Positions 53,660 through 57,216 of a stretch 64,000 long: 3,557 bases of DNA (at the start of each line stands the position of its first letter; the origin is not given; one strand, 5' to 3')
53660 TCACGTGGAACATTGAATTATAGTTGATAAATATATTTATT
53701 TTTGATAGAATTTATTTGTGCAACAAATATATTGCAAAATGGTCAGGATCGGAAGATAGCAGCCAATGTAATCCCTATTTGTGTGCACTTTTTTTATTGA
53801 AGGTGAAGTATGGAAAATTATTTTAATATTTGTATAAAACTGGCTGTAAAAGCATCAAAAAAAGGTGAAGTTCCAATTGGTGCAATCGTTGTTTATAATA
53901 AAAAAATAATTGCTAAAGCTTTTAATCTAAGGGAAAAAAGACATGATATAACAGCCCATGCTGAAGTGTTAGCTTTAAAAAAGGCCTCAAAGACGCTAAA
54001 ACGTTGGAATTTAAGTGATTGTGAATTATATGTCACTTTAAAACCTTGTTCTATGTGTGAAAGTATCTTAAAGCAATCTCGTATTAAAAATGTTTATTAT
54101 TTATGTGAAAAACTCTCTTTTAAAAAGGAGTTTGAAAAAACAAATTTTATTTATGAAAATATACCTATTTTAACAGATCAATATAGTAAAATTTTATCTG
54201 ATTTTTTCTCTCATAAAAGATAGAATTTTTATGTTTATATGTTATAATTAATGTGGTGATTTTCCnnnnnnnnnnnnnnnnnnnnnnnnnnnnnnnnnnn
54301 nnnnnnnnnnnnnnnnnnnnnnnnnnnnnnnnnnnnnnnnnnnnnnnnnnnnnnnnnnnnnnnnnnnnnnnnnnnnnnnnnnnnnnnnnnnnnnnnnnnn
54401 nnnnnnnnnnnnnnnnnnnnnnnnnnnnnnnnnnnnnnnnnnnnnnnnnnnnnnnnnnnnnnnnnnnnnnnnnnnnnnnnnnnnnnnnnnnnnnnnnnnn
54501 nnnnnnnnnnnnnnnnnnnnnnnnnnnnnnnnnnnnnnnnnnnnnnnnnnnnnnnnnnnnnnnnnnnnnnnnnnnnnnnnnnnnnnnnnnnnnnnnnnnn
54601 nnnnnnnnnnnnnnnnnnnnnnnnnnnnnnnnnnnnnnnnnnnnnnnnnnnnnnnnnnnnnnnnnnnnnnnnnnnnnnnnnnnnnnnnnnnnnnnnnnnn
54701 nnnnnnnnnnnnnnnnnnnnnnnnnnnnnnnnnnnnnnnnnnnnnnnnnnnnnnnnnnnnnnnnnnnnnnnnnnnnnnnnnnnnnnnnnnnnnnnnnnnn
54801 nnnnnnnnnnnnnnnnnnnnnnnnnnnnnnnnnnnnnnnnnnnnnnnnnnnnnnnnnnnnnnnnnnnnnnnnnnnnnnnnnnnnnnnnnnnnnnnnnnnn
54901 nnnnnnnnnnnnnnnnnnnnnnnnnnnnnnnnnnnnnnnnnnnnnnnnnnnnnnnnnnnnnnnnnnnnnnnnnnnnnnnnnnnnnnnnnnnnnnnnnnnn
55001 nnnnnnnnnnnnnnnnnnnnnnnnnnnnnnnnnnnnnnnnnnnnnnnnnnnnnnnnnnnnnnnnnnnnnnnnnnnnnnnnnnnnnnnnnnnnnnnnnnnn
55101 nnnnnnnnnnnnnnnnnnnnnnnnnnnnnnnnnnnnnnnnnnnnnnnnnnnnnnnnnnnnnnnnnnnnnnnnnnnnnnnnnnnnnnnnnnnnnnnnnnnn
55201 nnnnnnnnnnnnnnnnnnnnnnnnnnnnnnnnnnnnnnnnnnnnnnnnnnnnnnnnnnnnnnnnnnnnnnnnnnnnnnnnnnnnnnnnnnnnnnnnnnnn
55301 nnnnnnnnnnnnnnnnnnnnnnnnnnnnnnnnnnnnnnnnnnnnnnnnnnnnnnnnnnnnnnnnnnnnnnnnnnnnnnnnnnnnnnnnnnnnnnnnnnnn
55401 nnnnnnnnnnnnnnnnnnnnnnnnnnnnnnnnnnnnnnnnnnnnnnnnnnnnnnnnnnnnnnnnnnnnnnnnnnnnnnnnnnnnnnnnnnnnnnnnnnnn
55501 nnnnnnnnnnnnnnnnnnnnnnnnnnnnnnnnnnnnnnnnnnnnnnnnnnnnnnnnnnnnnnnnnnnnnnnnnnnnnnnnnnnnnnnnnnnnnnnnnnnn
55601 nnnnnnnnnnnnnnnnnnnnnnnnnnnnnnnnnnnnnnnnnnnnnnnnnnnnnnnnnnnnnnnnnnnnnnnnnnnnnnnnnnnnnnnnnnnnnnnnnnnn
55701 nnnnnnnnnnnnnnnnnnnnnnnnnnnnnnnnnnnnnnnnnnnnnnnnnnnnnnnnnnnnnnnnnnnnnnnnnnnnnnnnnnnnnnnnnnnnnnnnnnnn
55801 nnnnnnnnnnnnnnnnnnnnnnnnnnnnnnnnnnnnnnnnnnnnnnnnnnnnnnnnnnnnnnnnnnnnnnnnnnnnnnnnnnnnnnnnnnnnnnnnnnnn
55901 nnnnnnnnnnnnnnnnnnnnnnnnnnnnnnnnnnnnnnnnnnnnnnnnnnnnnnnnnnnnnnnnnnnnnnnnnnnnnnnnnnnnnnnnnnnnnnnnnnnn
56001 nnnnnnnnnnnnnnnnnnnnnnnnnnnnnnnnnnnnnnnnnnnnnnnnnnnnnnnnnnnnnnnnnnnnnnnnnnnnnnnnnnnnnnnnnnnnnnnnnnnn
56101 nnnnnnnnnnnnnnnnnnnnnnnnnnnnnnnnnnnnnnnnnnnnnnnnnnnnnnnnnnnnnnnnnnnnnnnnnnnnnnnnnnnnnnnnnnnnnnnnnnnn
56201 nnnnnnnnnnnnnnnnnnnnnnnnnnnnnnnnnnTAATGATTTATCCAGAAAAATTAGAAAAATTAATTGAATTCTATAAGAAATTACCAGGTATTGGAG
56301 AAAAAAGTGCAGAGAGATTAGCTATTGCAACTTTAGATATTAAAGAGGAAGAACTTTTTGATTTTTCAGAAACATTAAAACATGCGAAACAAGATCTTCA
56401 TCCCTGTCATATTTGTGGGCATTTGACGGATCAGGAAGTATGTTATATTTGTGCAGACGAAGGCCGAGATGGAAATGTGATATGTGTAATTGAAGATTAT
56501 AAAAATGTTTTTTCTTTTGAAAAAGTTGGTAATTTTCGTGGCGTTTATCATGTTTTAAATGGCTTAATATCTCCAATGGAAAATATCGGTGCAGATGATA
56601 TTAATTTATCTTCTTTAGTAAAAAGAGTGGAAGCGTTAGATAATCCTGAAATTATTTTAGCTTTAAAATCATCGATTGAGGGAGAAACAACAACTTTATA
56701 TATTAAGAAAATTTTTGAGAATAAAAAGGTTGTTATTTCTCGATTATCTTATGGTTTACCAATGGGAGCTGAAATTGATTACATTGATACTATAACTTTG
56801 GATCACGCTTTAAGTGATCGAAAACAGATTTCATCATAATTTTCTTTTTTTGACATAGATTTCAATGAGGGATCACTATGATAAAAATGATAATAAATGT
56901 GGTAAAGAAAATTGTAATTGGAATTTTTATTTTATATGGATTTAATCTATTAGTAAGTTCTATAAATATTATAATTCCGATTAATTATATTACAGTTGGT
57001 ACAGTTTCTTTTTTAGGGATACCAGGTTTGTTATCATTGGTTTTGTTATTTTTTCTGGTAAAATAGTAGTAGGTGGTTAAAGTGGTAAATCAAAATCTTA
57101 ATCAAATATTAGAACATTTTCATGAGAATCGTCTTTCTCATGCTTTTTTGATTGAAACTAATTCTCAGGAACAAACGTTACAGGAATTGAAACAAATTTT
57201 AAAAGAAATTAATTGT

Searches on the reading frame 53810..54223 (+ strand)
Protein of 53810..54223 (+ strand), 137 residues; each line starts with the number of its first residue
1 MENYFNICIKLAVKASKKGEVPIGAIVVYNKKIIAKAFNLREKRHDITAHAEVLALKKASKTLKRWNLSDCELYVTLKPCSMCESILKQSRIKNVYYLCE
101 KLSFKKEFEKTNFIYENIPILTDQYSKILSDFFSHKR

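Call 18: search_protein_families(library=pfam, proteins=[window:53810-54223:+], max_evalue=0.01)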
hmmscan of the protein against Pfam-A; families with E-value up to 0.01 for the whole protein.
window:53810-54223:+ (137 aa): 5 families
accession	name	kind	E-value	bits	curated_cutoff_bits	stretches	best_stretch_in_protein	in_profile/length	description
PF14437.12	MafB19-deam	-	1.4e-31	109.8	27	1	2-137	4-142/142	MafB19-like deaminase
PF00383.29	dCMP_cyt_deam_1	-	8.6e-27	93.5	25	1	2-98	5-101/102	Cytidine and deoxycytidylate deaminase zinc-binding region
PF14439.12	Bd3614-deam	-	5.8e-05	23.5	38.5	1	33-98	21-89/113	Bd3614-like deaminase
PF01212.27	Beta_elim_lyase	-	0.0015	18.4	27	1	10-55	192-237/288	Beta-eliminating lyase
PF18750.7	SNAD4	-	0.0059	17.1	27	0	46-88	29-72/130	Secreted Novel AID/APOBEC-like Deaminase 4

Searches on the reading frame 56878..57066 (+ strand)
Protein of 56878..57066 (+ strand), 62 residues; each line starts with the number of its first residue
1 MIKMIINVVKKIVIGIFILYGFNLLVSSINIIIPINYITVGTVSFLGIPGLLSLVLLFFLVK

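Call 18: search_protein_families(library=pfam, proteins=[window:56878-57066:+], max_evalue=0.01)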
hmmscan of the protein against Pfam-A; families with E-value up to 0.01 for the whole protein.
window:56878-57066:+ (62 aa): 1 family
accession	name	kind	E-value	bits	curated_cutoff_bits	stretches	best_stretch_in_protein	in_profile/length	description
PF07441.16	BofA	-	1.4e-11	44.8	26.1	1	2-58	17-73/75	SigmaK-factor processing regulatory protein BofA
